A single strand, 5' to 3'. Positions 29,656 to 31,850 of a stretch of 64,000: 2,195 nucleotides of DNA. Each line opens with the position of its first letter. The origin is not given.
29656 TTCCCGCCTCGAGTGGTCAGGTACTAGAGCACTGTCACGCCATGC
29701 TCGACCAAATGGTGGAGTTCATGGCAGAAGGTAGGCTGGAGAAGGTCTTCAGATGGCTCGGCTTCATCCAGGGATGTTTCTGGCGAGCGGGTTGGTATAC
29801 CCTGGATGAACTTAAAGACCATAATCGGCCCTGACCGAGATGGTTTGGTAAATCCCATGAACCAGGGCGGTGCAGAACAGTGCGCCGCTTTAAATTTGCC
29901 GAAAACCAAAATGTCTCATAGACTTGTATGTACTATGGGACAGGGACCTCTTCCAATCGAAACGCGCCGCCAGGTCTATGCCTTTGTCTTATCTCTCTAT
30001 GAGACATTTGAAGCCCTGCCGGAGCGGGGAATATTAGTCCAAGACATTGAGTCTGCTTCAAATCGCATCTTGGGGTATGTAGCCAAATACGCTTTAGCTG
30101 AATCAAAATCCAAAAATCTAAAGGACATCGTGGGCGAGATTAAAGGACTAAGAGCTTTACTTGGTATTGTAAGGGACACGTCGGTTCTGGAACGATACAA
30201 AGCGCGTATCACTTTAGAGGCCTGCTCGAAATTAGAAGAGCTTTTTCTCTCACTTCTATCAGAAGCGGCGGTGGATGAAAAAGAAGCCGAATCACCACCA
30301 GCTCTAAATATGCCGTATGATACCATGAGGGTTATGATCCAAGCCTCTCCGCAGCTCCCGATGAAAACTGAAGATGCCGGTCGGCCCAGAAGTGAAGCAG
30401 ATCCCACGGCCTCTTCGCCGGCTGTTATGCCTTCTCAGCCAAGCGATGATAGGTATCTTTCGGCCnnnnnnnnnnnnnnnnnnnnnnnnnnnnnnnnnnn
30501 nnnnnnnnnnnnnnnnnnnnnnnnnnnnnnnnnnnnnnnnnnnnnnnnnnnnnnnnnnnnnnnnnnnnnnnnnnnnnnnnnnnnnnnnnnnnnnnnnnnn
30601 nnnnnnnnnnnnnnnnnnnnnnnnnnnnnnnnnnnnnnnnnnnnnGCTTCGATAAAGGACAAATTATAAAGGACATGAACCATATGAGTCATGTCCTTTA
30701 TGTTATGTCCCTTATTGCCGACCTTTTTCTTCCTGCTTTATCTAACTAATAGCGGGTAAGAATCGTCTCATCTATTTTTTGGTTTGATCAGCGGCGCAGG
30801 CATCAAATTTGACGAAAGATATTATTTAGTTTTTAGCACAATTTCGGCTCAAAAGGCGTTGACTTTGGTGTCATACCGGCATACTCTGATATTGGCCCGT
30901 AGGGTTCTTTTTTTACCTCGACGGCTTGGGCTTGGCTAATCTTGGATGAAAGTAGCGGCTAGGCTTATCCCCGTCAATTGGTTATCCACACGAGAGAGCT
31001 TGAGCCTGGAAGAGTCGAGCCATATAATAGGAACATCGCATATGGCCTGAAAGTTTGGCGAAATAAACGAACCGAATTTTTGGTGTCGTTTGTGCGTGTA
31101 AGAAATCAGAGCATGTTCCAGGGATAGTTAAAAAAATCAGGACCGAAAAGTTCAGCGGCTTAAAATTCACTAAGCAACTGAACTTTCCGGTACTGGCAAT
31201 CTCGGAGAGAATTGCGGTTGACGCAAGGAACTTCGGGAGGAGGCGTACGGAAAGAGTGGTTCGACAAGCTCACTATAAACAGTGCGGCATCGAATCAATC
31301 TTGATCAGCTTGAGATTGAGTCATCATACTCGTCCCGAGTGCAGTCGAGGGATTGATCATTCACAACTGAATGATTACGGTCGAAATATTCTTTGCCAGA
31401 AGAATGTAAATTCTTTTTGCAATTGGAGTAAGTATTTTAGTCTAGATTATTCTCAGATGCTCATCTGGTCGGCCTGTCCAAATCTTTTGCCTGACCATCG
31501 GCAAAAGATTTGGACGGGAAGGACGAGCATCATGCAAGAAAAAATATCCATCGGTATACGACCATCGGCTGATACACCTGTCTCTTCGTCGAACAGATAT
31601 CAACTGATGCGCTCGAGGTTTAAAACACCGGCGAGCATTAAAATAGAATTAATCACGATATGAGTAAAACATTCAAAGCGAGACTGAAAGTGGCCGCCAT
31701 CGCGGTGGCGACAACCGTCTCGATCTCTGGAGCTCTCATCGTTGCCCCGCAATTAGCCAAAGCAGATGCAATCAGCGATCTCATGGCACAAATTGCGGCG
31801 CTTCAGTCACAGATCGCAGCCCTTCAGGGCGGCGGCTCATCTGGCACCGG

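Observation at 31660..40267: Surface-protein cluster sharing a peptidoglycan-binding-like domain, with sequon-dense Thr/Ser/Asn-rich bodies, plus a lamin-tail/PKD protein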

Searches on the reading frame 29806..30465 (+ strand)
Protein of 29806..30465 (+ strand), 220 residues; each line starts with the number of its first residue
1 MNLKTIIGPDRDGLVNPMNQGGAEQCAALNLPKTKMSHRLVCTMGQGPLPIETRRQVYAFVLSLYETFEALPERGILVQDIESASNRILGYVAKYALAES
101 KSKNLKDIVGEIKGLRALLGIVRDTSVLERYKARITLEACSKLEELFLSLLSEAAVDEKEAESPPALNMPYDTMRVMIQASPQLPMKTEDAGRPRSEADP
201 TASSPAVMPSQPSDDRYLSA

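Call 95: search_protein_families(library=pfam, proteins=[window:29806-30465:+], max_evalue=0.1)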
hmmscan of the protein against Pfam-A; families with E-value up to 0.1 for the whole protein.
window:29806-30465:+ (220 aa): 0 families

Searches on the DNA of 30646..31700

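Call 74: search_rna_families(source=window, start=30646, end=31700, threshold=evalue, max_evalue=1)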
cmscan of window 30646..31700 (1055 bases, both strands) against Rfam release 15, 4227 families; matches with E-value up to 1: 9.
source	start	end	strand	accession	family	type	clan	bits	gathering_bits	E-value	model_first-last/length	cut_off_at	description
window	30649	30718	+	RF03374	mir-2001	Gene; miRNA;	-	25.4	74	0.0058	1-72/72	no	mir-2001 microRNA precursor family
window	31432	31557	-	RF00925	MIR1027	Gene; miRNA;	-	24.9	150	0.013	1-142/142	no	MIR1027 microRNA precursor family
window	31474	31517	+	RF03989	mir-7950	Gene; miRNA;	-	22.9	82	0.072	1-59/59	no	mir-7950 microRNA precursor family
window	30648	30719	+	RF02520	mir-965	Gene; miRNA;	-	19.7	43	0.49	1-76/76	no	mir-965 microRNA precursor family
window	31455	31532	-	RF04209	MIR7533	Gene; miRNA;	-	19.4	230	0.28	1-249/249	no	MIR7533 microRNA precursor family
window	31264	31333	-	RF00149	snoZ103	Gene; snRNA; snoRNA; CD-box;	-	19.4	44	0.9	1-100/100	no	Small nucleolar RNA Z103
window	31472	31519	+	RF04132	mir-4436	Gene; miRNA;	-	19.2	74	0.5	1-85/85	no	mir-4436 microRNA precursor family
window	31465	31527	+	RF04067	mir-4520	Gene; miRNA;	-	18.4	90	0.38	1-70/70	no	mir-4520 microRNA precursor family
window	31464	31526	-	RF04067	mir-4520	Gene; miRNA;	-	17.6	90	0.66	1-70/70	no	mir-4520 microRNA precursor family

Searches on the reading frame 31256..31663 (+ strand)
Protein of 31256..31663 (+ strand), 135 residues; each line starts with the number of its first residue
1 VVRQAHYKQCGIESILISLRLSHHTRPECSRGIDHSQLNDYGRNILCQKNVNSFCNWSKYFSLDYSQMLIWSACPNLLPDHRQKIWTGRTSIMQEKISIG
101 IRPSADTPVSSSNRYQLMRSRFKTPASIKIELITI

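Call 17: search_protein_families(library=pfam, proteins=[window:31256-31663:+], max_evalue=0.1)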
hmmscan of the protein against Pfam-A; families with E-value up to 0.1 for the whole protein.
window:31256-31663:+ (135 aa): 0 families
